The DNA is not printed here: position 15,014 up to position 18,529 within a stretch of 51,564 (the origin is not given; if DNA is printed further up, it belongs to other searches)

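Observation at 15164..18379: Soluble Hanks kinase fused to ConA-like sandwich, 10 Cys-containing LRRs and a C-type-lectin-like domain, with a non-RD catalytic loop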

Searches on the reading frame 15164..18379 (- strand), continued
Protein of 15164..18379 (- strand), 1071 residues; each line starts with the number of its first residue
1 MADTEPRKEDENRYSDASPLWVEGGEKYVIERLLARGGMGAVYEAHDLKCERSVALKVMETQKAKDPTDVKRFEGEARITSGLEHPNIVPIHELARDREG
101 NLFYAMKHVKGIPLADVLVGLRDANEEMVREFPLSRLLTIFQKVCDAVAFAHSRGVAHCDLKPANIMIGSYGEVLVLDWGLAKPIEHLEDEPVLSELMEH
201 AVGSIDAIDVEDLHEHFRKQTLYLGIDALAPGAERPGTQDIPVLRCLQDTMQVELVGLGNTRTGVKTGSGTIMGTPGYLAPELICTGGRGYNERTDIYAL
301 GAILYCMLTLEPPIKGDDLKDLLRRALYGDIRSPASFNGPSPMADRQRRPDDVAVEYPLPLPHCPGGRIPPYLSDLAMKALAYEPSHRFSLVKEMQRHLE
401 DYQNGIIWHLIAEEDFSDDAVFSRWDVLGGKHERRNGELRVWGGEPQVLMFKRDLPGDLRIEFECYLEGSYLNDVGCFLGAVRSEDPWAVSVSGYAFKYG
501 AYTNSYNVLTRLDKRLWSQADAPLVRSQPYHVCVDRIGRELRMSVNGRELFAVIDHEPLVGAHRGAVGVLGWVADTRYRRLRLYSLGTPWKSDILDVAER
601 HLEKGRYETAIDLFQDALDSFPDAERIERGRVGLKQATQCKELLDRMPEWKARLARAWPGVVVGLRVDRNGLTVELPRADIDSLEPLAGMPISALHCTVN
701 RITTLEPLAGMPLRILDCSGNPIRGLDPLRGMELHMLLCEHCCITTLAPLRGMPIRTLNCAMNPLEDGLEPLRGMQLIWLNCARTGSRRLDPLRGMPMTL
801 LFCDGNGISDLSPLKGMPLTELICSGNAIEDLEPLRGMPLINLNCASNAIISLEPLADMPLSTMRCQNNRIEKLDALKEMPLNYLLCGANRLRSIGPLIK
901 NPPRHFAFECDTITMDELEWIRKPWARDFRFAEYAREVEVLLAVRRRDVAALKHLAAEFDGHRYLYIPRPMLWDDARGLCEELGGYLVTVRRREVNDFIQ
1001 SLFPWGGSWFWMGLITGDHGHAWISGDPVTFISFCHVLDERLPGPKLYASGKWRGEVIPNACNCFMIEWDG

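Call 7: find_homologous_proteins(query=window:15164-18379:-, max_evalue=1e-10)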
Query window:15164-18379:- (1071 aa): 7764 proteins with E <= 1e-10 among 8000 candidates; the best 120 are listed.
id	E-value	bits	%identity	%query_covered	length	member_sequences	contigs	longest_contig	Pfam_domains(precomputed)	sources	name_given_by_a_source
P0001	0.0e+0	2530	100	100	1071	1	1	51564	PF07714.24,PF00069.32,PF00059.28,PF12799.14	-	-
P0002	0.0e+0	1646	65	99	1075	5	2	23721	PF07714.24,PF00069.32,PF00059.28,PF12799.14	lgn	-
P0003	0.0e+0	1241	51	100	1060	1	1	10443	PF07714.24,PF00069.32,PF00059.28,PF06439.19,PF12799.14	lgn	-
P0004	0.0e+0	1236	52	99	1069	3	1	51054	PF07714.24,PF00069.32,PF00059.28,PF12799.14,PF01636.30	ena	-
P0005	0.0e+0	1228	50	98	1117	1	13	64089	PF07714.24,PF00069.32,PF00059.28,PF12799.14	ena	-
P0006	0.0e+0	1225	54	76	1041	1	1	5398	PF07714.24,PF00069.32,PF00059.28,PF12799.14,PF01636.30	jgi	jgi:serine/threonine protein kinase/Leucine-rich repeat (LRR) protein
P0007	0.0e+0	1220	52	98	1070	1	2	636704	PF07714.24,PF00069.32,PF00059.28,PF03109.23,PF12799.14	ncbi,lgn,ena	-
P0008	0.0e+0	1208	52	99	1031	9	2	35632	PF07714.24,PF00069.32,PF00059.28,PF06439.19,PF12799.14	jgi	-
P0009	0.0e+0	1206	51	99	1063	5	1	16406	PF07714.24,PF00069.32,PF00059.28,PF12799.14,PF01636.30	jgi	-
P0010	0.0e+0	1197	51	99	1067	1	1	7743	PF07714.24,PF00069.32,PF00059.28,PF03109.23,PF12799.14,PF01636.30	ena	-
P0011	0.0e+0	1193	50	98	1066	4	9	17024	PF07714.24,PF00069.32,PF00059.28,PF03109.23,PF12799.14,PF01636.30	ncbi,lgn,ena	-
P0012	0.0e+0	1192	50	99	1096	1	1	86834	PF07714.24,PF00069.32,PF00059.28,PF12799.14,PF01636.30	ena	-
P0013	0.0e+0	1190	52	99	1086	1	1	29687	PF07714.24,PF00069.32,PF00059.28,PF12799.14,PF01636.30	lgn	-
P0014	0.0e+0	1189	50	99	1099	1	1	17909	PF07714.24,PF00069.32,PF00059.28,PF12799.14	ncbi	-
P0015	0.0e+0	1189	51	99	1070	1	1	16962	PF07714.24,PF00069.32,PF00059.28,PF12799.14,PF01636.30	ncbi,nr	ncbi:MAG: protein kinase [Kiritimatiellae bacterium]|nr:protein kinase [Kiritimatiellia bacterium]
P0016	0.0e+0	1188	50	99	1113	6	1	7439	PF07714.24,PF00069.32,PF00059.28,PF12799.14,PF01636.30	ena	-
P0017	0.0e+0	1187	51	99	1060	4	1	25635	PF07714.24,PF00069.32,PF00059.28,PF12799.14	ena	-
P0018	0.0e+0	1186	51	98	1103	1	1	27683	PF07714.24,PF00069.32,PF00059.28,PF12799.14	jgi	-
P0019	0.0e+0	1180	51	100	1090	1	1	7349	PF07714.24,PF00069.32,PF00059.28,PF12799.14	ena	-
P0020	0.0e+0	1179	51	98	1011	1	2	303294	PF07714.24,PF00069.32,PF00059.28,PF12799.14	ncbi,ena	-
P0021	0.0e+0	1175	50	98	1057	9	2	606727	PF07714.24,PF00069.32,PF00059.28,PF12799.14,PF01636.30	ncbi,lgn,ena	-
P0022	0.0e+0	1171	50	99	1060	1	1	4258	PF07714.24,PF00069.32,PF00059.28,PF06439.19,PF12799.14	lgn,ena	-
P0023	0.0e+0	1171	51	99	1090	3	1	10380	PF07714.24,PF00069.32,PF00059.28,PF12799.14,PF01636.30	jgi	jgi:serine/threonine protein kinase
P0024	0.0e+0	1171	51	99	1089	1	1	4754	PF07714.24,PF00069.32,PF00059.28,PF12799.14,PF01636.30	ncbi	-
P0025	0.0e+0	1170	49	98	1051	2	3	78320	PF07714.24,PF00069.32,PF00059.28,PF12799.14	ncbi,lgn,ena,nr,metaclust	ncbi:MAG TPA: hypothetical protein DCZ95_14795 [Verrucomicrobia bacterium]|nr:MAG: hypothetical prot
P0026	0.0e+0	1170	51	99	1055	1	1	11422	PF07714.24,PF00069.32,PF00059.28,PF12799.14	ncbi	-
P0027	0.0e+0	1169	50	99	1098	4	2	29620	PF07714.24,PF00069.32,PF00059.28,PF12799.14,PF01636.30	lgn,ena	-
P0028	0.0e+0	1168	49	98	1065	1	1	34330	PF07714.24,PF00069.32,PF00059.28,PF12799.14,PF01636.30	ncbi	-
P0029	0.0e+0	1168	50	98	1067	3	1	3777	PF07714.24,PF00069.32,PF00059.28,PF12799.14,PF01636.30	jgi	jgi:serine/threonine protein kinase/Leucine-rich repeat (LRR) protein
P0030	0.0e+0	1166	49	98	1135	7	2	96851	PF07714.24,PF00069.32,PF00059.28,PF12799.14,PF01636.30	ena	-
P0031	0.0e+0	1163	50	99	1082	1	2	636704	PF07714.24,PF00069.32,PF00059.28,PF12799.14,PF01636.30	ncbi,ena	-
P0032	0.0e+0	1161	51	99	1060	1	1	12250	PF07714.24,PF00069.32,PF00059.28,PF12799.14,PF01636.30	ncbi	ncbi:MAG: protein kinase [Lentisphaerota bacterium]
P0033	0.0e+0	1159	49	75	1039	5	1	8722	PF07714.24,PF00069.32,PF00059.28,PF12799.14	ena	-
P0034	0.0e+0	1151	51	98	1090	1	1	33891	PF07714.24,PF00069.32,PF00059.28,PF12799.14,PF01636.30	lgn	-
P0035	0.0e+0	1149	50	100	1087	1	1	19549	PF07714.24,PF00069.32,PF00059.28,PF12799.14,PF01636.30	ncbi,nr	ncbi:MAG: protein kinase [Kiritimatiellae bacterium]|nr:protein kinase [Kiritimatiellia bacterium]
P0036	0.0e+0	1149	49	98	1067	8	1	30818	PF07714.24,PF00069.32,PF00059.28,PF12799.14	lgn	-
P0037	0.0e+0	1148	51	76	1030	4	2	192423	PF07714.24,PF00069.32,PF00059.28,PF12799.14,PF01636.30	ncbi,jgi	-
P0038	0.0e+0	1147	50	75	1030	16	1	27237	PF07714.24,PF00069.32,PF00059.28,PF12799.14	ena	-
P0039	0.0e+0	1144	48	98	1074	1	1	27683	PF07714.24,PF00069.32,PF00059.28,PF03109.23,PF12799.14,PF01636.30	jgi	-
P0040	0.0e+0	1144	48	100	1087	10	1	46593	PF07714.24,PF00069.32,PF00059.28,PF12799.14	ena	-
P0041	0.0e+0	1144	48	99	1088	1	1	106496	PF07714.24,PF00069.32,PF00059.28,PF12799.14,PF01636.30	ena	-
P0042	0.0e+0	1144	49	98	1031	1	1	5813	PF07714.24,PF00069.32,PF00059.28,PF12799.14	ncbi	ncbi:MAG: protein kinase [bacterium]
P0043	0.0e+0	1138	49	97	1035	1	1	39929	PF07714.24,PF00069.32,PF00059.28,PF03109.23,PF12799.14,PF01636.30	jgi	jgi:serine/threonine protein kinase/Leucine-rich repeat (LRR) protein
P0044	0.0e+0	1138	49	100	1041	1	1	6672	PF07714.24,PF00069.32,PF00059.28,PF03109.23,PF12799.14,PF01636.30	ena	-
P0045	0.0e+0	1134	49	100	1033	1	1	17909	PF07714.24,PF00069.32,PF00059.28,PF12799.14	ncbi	-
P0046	0.0e+0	1134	48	99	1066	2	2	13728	PF07714.24,PF00069.32,PF00059.28,PF12799.14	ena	-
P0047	0.0e+0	1128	49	99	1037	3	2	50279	PF07714.24,PF00069.32,PF00059.28,PF12799.14,PF01636.30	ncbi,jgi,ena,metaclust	metaclust:\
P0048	0.0e+0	1126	48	98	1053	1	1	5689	PF07714.24,PF00069.32,PF00059.28,PF12799.14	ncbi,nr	ncbi:MAG: protein kinase [Kiritimatiellae bacterium]|nr:protein kinase [Kiritimatiellia bacterium]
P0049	0.0e+0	1124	51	75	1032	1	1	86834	PF07714.24,PF00069.32,PF00059.28,PF03109.23,PF12799.14,PF01636.30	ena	-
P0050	0.0e+0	1123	48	98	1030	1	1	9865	PF07714.24,PF00069.32,PF00059.28,PF12799.14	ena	-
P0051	0.0e+0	1122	50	98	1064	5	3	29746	PF07714.24,PF00069.32,PF00059.28,PF12799.14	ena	-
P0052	0.0e+0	1121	50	75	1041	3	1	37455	PF07714.24,PF00069.32,PF00059.28,PF03109.23,PF12799.14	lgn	-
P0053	0.0e+0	1121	49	98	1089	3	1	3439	PF07714.24,PF00069.32,PF00059.28,PF12799.14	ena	-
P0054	0.0e+0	1119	49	98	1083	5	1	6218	PF07714.24,PF00069.32,PF00059.28,PF12799.14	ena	-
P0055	0.0e+0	1118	49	99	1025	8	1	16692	PF07714.24,PF00069.32,PF00059.28,PF03109.23,PF12799.14,PF01636.30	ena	-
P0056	0.0e+0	1116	52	75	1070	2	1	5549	PF07714.24,PF00069.32,PF00059.28,PF06439.19,PF12799.14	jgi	-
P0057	0.0e+0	1115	47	99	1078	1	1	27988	PF07714.24,PF00069.32,PF00059.28,PF12799.14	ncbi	ncbi:MAG: protein kinase [Verrucomicrobiota bacterium]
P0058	0.0e+0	1106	48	99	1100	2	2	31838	PF07714.24,PF00069.32,PF00059.28,PF12799.14,PF01636.30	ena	-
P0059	0.0e+0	1103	47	98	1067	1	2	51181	PF07714.24,PF00069.32,PF00059.28,PF12799.14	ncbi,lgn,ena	-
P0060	0.0e+0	1096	47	100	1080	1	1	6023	PF07714.24,PF00069.32,PF00059.28,PF12799.14,PF01636.30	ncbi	ncbi:MAG: protein kinase [Lentisphaerota bacterium]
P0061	0.0e+0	1094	48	98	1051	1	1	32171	PF07714.24,PF00069.32,PF00059.28,PF12799.14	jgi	-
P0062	0.0e+0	1094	48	98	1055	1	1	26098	PF07714.24,PF00069.32,PF00059.28,PF12799.14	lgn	-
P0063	0.0e+0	1092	50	93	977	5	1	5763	PF07714.24,PF00069.32,PF00059.28,PF12799.14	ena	-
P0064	0.0e+0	1092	46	97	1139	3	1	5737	PF07714.24,PF00069.32,PF00059.28,PF12799.14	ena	-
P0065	0.0e+0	1091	48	98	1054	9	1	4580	PF07714.24,PF00069.32,PF00059.28,PF12799.14,PF01636.30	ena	-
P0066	0.0e+0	1089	47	98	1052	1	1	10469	PF07714.24,PF00069.32,PF00059.28,PF12799.14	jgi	jgi:serine/threonine protein kinase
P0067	0.0e+0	1089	48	98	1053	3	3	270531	PF07714.24,PF00069.32,PF00059.28,PF12799.14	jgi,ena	-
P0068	0.0e+0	1088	49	75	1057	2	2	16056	PF07714.24,PF00069.32,PF00059.28,PF12799.14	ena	-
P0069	0.0e+0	1088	48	99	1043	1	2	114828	PF07714.24,PF00069.32,PF00059.28,PF03109.23,PF12799.14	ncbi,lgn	-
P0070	0.0e+0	1084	47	75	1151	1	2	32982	PF07714.24,PF00069.32,PF00059.28,PF12799.14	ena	-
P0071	0.0e+0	1077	48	99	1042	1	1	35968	PF07714.24,PF00069.32,PF00059.28,PF12799.14,PF01636.30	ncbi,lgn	-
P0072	0.0e+0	1074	47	98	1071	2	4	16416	PF07714.24,PF00069.32,PF00059.28,PF12799.14,PF01636.30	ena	-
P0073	0.0e+0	1074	48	97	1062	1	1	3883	PF07714.24,PF00069.32,PF00059.28,PF03109.23,PF12799.14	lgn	-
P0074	0.0e+0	1068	47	100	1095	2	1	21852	PF07714.24,PF00069.32,PF00059.28,PF12799.14,PF01636.30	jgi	jgi:serine/threonine protein kinase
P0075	0.0e+0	1067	47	100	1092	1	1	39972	PF07714.24,PF00069.32,PF00059.28,PF12799.14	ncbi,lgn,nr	ncbi:MAG: hypothetical protein EOM20_01360 [Spartobacteria bacterium]|nr:hypothetical protein [Spart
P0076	0.0e+0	1066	47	98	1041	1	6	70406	PF07714.24,PF00069.32,PF06439.19,PF12799.14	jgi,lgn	jgi:serine/threonine protein kinase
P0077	0.0e+0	1063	46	98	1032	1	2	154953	PF07714.24,PF00069.32,PF00059.28,PF12799.14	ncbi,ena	-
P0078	0.0e+0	1062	46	100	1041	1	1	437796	PF07714.24,PF00069.32,PF00059.28,PF12799.14,PF01636.30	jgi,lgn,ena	-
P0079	0.0e+0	1060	47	99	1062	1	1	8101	PF07714.24,PF00069.32,PF00059.28,PF12799.14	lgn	-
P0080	0.0e+0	1058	47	99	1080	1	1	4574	PF07714.24,PF00069.32,PF00059.28,PF12799.14,PF01636.30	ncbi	-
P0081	0.0e+0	1058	47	98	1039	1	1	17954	PF07714.24,PF00069.32,PF00059.28,PF12799.14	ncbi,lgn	-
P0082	0.0e+0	1054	46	98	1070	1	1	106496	PF07714.24,PF00069.32,PF00059.28,PF06439.19,PF03109.23,PF12799.14,PF01636.30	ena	-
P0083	0.0e+0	1054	46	99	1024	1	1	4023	PF07714.24,PF00069.32,PF03109.23,PF12799.14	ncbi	-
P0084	0.0e+0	1053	47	98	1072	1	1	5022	PF07714.24,PF00069.32,PF00059.28,PF12799.14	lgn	-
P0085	0.0e+0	1053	46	98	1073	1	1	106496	PF07714.24,PF00069.32,PF00059.28,PF12799.14,PF01636.30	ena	-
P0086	0.0e+0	1052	46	99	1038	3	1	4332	PF07714.24,PF00069.32,PF00059.28,PF12799.14,PF01636.30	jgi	jgi:serine/threonine protein kinase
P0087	0.0e+0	1050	47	99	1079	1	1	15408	PF07714.24,PF00069.32,PF00059.28,PF12799.14,PF01636.30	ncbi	-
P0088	0.0e+0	1048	48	98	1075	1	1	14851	PF07714.24,PF00069.32,PF00059.28,PF12799.14,PF01636.30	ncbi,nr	ncbi:MAG: protein kinase [Kiritimatiellae bacterium]|nr:protein kinase [Kiritimatiellia bacterium]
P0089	0.0e+0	1044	46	98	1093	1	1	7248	PF07714.24,PF00069.32,PF00059.28,PF12799.14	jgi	-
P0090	0.0e+0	1043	46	98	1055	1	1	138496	PF07714.24,PF00069.32,PF00059.28,PF12799.14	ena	-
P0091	0.0e+0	1041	47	99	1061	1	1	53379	PF07714.24,PF00069.32,PF00059.28,PF06439.19,PF12799.14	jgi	-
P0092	0.0e+0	1041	47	99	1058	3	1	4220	PF07714.24,PF00069.32,PF00059.28,PF12799.14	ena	-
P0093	0.0e+0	1039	46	99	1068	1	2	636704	PF07714.24,PF00069.32,PF00059.28,PF12799.14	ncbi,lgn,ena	-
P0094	0.0e+0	1039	46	99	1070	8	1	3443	PF07714.24,PF00069.32,PF00059.28,PF12799.14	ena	-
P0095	0.0e+0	1038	45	98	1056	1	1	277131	PF07714.24,PF00069.32,PF00059.28,PF12799.14,PF01636.30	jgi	-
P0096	0.0e+0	1032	47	98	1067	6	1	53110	PF07714.24,PF00069.32,PF00059.28,PF12799.14,PF01636.30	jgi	-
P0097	0.0e+0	1031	46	99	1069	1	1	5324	PF07714.24,PF00069.32,PF00059.28,PF12799.14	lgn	-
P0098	0.0e+0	1024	46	98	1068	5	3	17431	PF07714.24,PF00069.32,PF00059.28,PF12799.14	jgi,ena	-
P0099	0.0e+0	1019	45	99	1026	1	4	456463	PF07714.24,PF00069.32,PF00059.28,PF12799.14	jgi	jgi:serine/threonine protein kinase/Leucine-rich repeat (LRR) protein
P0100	1.7e-298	1011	45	99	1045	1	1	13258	PF07714.24,PF00069.32,PF00059.28,PF06439.19,PF12799.14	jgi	jgi:serine/threonine protein kinase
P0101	3.5e-298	1010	46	98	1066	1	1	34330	PF07714.24,PF00069.32,PF00059.28,PF12799.14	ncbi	-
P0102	2.9e-297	1007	46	98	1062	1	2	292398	PF07714.24,PF00069.32,PF00059.28,PF12799.14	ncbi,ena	-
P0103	3.9e-297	1007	46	98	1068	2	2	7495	PF07714.24,PF00069.32,PF00059.28,PF12799.14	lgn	-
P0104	1.2e-296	1005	45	98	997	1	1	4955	PF07714.24,PF00069.32,PF00059.28,PF12799.14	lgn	-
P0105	1.3e-295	1002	45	98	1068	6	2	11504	PF07714.24,PF00069.32,PF00059.28,PF12799.14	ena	-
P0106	7.9e-294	996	45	99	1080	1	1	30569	PF07714.24,PF00069.32,PF00059.28,PF12799.14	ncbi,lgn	-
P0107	3.1e-293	994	45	99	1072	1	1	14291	PF07714.24,PF00069.32,PF00059.28,PF03109.23,PF12799.14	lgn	-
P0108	2.3e-292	991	45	99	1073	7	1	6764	PF07714.24,PF00069.32,PF00059.28,PF12799.14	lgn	-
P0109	3.3e-292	990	46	75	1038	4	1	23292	PF07714.24,PF00069.32,PF00059.28,PF12799.14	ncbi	-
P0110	6.1e-292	990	47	75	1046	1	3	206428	PF07714.24,PF00069.32,PF00059.28,PF12799.14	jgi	jgi:serine/threonine protein kinase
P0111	2.3e-290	984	44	99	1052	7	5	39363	PF07714.24,PF00069.32,PF00059.28,PF12799.14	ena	-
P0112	1.7e-289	981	46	75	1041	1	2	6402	PF07714.24,PF00069.32,PF00059.28,PF12799.14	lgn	-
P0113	2.8e-287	974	48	68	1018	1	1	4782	PF07714.24,PF00069.32,PF12799.14,PF01636.30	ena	-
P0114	1.5e-284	965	44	98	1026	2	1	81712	PF07714.24,PF00069.32,PF00059.28,PF12799.14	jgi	jgi:serine/threonine protein kinase/Leucine-rich repeat (LRR) protein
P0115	3.5e-282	957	45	75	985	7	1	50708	PF07714.24,PF00069.32,PF00059.28,PF06439.19,PF12799.14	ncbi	-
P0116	1.2e-280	952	44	96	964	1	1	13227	PF07714.24,PF00069.32,PF00059.28,PF12799.14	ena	-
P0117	5.9e-280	950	43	99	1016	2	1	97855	PF07714.24,PF00069.32,PF00059.28,PF12799.14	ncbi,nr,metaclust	ncbi:MAG: hypothetical protein A2X46_01910 [Lentisphaerae bacterium GWF2_57_35]|nr:MAG: hypothetical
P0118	1.9e-273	928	42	98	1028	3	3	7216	PF07714.24,PF00069.32,PF00059.28,PF12799.14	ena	-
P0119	1.5e-270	919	43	98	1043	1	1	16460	PF07714.24,PF00069.32,PF00059.28,PF12799.14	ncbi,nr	ncbi:MAG: hypothetical protein EOM20_07985 [Spartobacteria bacterium]|nr:hypothetical protein [Spart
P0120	1.6e-262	892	50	77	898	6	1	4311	PF07714.24,PF00069.32,PF12799.14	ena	-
